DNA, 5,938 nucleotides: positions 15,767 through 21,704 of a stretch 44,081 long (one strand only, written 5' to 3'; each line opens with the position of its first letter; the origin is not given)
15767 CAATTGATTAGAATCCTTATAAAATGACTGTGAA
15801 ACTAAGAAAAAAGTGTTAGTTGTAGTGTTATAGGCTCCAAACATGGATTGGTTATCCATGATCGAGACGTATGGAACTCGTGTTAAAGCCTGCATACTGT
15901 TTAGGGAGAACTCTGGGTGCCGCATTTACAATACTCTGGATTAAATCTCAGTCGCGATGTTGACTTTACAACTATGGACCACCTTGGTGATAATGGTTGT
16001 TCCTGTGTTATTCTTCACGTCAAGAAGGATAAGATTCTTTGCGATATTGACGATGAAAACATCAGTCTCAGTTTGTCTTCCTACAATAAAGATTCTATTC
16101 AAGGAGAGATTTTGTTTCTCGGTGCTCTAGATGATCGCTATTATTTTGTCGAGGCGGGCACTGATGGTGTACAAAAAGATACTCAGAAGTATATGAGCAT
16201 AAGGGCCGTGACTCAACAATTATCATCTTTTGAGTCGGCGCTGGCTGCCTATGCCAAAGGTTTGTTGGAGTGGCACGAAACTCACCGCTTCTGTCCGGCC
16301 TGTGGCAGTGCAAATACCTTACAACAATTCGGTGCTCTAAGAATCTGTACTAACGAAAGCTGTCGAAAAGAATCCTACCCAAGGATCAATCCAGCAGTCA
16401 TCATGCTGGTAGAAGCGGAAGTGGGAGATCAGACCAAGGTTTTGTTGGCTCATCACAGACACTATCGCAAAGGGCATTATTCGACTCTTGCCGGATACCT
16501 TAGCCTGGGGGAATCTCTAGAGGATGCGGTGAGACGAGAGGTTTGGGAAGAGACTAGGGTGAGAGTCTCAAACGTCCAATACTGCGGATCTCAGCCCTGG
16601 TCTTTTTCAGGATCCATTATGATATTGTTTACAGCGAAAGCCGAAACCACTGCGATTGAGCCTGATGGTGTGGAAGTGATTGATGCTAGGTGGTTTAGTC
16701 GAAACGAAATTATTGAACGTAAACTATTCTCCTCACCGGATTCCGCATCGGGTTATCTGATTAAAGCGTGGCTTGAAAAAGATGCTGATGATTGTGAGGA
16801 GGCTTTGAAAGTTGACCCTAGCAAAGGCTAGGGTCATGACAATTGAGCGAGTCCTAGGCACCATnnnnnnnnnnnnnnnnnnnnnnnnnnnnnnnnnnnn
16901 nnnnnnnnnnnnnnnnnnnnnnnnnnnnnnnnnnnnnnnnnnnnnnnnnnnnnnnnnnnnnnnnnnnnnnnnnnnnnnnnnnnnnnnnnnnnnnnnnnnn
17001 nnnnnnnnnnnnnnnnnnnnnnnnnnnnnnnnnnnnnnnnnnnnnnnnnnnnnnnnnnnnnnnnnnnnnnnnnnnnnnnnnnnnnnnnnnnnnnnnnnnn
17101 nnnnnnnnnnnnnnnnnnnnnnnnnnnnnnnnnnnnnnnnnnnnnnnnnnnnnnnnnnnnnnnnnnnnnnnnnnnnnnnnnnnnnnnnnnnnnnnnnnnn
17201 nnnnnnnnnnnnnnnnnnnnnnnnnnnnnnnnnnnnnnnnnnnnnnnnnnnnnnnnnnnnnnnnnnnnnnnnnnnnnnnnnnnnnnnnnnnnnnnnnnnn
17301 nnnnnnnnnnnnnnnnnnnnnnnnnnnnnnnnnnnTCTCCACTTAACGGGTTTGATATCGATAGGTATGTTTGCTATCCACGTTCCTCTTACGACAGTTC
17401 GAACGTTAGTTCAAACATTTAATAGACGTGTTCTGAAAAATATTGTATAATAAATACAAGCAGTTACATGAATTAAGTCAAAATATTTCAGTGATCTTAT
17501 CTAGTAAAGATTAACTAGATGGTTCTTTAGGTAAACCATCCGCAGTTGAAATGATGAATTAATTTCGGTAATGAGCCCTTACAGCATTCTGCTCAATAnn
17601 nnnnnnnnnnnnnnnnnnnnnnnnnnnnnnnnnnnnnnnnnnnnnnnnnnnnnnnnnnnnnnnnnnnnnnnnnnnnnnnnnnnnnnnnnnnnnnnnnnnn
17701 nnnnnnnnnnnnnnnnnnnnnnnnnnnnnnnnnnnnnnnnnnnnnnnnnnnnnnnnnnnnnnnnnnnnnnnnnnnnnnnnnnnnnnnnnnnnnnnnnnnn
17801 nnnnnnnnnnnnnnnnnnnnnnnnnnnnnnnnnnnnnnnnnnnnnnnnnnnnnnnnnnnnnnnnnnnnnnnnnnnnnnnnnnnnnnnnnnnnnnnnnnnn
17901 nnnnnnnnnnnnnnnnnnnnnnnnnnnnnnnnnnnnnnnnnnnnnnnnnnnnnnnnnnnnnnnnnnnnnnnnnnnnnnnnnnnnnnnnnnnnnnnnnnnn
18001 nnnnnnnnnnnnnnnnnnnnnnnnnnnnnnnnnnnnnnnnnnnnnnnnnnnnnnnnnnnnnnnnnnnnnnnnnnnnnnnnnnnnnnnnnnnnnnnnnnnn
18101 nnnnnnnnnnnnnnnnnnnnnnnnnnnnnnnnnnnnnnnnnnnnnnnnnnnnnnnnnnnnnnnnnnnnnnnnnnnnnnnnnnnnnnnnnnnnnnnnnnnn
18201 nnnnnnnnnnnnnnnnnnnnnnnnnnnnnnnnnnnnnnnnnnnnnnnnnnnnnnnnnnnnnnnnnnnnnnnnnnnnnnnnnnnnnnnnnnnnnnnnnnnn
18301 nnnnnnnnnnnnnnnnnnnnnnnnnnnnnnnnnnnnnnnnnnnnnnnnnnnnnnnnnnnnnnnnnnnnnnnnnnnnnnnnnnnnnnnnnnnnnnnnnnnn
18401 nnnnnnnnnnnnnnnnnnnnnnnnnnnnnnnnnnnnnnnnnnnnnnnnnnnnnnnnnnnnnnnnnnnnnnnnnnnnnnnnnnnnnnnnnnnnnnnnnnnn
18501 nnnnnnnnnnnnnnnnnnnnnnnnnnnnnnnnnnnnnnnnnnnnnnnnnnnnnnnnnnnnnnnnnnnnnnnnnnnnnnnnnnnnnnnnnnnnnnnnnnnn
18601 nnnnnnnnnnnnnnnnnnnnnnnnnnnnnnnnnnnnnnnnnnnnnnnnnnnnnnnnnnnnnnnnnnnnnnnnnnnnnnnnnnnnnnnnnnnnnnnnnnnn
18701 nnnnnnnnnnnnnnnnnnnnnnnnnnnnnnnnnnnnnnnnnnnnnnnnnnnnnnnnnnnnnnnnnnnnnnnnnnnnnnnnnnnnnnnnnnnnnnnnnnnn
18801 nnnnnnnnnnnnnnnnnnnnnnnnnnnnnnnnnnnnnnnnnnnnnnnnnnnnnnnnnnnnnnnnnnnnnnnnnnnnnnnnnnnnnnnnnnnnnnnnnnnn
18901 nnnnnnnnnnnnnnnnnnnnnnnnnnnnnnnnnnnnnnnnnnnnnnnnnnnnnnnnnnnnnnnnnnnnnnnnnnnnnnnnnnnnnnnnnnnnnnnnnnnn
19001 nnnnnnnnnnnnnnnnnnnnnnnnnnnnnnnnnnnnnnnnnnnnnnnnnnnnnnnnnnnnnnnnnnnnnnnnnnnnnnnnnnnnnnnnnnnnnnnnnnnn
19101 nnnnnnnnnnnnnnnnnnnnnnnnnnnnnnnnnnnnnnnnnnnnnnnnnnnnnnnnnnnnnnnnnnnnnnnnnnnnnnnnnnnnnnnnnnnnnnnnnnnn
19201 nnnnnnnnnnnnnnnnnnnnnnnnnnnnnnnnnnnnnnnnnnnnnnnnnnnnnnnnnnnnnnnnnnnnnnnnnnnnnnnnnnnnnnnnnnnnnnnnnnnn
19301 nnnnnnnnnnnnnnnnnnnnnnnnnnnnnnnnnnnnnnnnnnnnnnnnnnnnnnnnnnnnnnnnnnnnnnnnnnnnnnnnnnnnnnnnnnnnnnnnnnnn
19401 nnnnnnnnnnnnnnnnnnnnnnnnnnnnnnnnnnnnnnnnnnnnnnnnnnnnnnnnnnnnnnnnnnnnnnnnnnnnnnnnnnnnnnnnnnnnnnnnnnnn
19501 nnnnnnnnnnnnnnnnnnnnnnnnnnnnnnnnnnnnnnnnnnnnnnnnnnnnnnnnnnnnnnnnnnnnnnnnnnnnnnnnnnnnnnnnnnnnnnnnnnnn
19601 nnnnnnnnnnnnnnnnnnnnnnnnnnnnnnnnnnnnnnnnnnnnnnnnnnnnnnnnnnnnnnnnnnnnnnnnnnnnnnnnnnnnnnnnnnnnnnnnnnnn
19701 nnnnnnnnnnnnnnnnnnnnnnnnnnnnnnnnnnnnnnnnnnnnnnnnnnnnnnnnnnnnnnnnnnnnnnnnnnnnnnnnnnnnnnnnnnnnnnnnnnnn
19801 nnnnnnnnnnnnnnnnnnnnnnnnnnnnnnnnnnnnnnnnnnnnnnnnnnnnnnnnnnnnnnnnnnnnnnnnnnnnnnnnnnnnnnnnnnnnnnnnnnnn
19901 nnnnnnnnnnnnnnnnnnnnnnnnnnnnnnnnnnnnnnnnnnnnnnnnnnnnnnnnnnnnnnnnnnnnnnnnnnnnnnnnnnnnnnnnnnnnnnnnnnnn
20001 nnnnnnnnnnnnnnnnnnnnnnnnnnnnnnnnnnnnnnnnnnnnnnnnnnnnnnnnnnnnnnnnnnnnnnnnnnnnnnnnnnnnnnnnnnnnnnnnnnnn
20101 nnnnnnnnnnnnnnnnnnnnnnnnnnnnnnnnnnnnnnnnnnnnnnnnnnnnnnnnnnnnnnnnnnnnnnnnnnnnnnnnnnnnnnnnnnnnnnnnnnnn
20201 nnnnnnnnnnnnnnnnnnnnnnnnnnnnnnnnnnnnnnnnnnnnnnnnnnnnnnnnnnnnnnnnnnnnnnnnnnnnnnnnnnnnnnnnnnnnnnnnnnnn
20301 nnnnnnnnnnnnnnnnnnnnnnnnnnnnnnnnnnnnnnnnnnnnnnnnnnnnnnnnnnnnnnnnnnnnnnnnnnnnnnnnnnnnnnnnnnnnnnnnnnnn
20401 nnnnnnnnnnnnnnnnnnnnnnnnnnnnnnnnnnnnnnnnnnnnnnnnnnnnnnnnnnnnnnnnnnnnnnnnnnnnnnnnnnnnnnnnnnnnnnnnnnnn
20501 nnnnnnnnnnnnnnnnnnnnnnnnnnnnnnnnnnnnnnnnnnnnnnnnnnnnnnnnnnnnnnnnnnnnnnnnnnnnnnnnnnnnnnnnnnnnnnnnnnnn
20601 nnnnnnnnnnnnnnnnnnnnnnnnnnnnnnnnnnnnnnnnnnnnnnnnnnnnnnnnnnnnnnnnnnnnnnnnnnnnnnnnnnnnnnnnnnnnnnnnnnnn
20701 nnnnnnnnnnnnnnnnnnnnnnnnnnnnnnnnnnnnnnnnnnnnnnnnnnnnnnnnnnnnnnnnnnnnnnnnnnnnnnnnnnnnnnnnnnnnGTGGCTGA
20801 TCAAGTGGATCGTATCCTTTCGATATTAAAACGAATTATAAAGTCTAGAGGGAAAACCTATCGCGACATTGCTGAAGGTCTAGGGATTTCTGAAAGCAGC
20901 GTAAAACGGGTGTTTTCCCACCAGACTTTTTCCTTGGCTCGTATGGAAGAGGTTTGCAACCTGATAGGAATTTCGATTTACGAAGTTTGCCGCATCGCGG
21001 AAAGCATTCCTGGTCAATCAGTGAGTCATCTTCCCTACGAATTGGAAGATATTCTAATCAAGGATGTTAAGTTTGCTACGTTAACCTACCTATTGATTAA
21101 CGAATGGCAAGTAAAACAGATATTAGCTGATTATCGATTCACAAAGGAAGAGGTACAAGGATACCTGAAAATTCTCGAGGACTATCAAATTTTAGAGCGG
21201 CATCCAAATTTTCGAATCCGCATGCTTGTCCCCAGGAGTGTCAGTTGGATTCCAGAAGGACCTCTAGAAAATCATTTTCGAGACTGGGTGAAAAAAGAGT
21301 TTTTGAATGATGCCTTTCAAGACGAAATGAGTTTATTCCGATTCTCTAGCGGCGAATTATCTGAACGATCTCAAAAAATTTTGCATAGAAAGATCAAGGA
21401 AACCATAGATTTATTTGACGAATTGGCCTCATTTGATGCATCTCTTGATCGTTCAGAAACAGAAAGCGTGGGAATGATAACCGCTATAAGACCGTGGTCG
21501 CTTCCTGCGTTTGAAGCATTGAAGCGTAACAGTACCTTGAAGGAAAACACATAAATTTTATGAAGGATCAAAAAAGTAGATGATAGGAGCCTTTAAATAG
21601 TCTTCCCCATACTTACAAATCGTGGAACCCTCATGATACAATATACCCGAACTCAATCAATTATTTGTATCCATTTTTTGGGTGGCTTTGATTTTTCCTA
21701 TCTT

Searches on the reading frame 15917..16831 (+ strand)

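Call 46: search_protein_families(library=pfam, proteins=[window:15917-16831:+], max_evalue=0.001)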
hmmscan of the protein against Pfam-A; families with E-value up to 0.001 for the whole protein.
window:15917-16831:+ (304 aa): 2 families
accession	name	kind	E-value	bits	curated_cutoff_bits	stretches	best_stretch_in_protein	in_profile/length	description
PF00293.34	NUDIX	-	1.3e-16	61.3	21.1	1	160-268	5-120/134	NUDIX domain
PF09297.16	Zn_ribbon_NUD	-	0.00029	20.9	24.8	1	122-154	2-32/32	NADH pyrophosphatase zinc ribbon domain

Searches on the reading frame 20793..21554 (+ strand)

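Call 46: search_protein_families(library=pfam, proteins=[window:20793-21554:+], max_evalue=0.001)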
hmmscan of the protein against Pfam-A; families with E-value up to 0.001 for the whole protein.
window:20793-21554:+ (253 aa): 4 families
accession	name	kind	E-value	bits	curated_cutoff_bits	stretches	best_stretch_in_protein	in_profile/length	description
PF01381.28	HTH_3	-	7.8e-05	23.1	23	1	12-64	1-54/55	Helix-turn-helix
PF13443.12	HTH_26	-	0.00013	22.6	22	1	12-66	2-58/63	Cro/C1-type HTH DNA-binding domain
PF13412.12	HTH_24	-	0.00046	20.2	21.9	0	9-39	6-36/48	Winged helix-turn-helix DNA-binding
PF13384.12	HTH_23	-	0.00093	19.4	24.6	0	7-43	6-40/50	Homeodomain-like domain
